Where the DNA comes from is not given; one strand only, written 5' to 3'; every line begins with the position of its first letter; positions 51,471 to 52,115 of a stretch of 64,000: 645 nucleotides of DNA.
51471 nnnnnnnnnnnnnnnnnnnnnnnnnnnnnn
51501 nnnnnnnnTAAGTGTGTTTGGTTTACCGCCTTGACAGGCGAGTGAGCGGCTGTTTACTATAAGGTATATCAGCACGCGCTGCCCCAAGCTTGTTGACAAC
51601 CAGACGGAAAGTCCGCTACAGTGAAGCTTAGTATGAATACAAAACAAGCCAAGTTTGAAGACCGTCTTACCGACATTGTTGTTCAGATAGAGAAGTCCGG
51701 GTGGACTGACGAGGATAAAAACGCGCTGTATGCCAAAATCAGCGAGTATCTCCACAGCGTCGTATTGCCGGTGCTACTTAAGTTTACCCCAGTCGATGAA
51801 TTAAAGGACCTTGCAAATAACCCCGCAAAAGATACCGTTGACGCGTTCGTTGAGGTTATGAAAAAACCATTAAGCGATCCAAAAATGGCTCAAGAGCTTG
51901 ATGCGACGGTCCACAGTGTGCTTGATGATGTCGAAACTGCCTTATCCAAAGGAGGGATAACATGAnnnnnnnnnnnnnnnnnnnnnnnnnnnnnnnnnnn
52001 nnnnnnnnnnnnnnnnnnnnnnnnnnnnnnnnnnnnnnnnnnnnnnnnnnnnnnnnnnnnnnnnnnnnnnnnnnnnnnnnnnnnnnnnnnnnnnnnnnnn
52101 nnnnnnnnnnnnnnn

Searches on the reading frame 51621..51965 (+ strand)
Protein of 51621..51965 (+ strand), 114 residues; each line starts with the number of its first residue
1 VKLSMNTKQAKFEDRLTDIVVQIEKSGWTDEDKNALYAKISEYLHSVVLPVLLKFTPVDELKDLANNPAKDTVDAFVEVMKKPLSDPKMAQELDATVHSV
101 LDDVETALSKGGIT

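Call 15: search_protein_families(library=pfam, proteins=[window:51621-51965:+], max_evalue=1)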
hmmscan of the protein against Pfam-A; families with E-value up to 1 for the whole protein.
window:51621-51965:+ (114 aa): 1 family
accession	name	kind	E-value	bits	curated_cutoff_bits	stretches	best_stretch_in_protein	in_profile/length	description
PF14552.11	Tautomerase_2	-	0.11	13.1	28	1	19-46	30-58/82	Tautomerase enzyme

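Call 32: search_protein_families(library=padloc, proteins=[window:51621-51965:+], max_evalue=0.01)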
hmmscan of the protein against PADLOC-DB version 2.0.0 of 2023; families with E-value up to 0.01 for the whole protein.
window:51621-51965:+ (114 aa): 1 family
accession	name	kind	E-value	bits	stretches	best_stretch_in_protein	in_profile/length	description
PDLC02159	Avs1b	-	0.0075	11.6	1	7-109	737-841/1924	-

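Call 34: search_protein_families(library=ncbifam, proteins=[window:51621-51965:+], max_evalue=0.1)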
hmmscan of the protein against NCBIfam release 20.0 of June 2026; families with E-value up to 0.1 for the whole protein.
window:51621-51965:+ (114 aa): 1 family
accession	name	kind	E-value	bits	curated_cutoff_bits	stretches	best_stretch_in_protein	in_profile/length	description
NF006574.0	PRK09098.1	subfamily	0.053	12.9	278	0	6-48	105-147/277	HrpE/YscL family type III secretion apparatus protein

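Call 35: search_protein_families(library=phrogs, proteins=[window:51621-51965:+], max_evalue=0.01)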
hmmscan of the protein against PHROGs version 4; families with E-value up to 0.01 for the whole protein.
window:51621-51965:+ (114 aa): 0 families
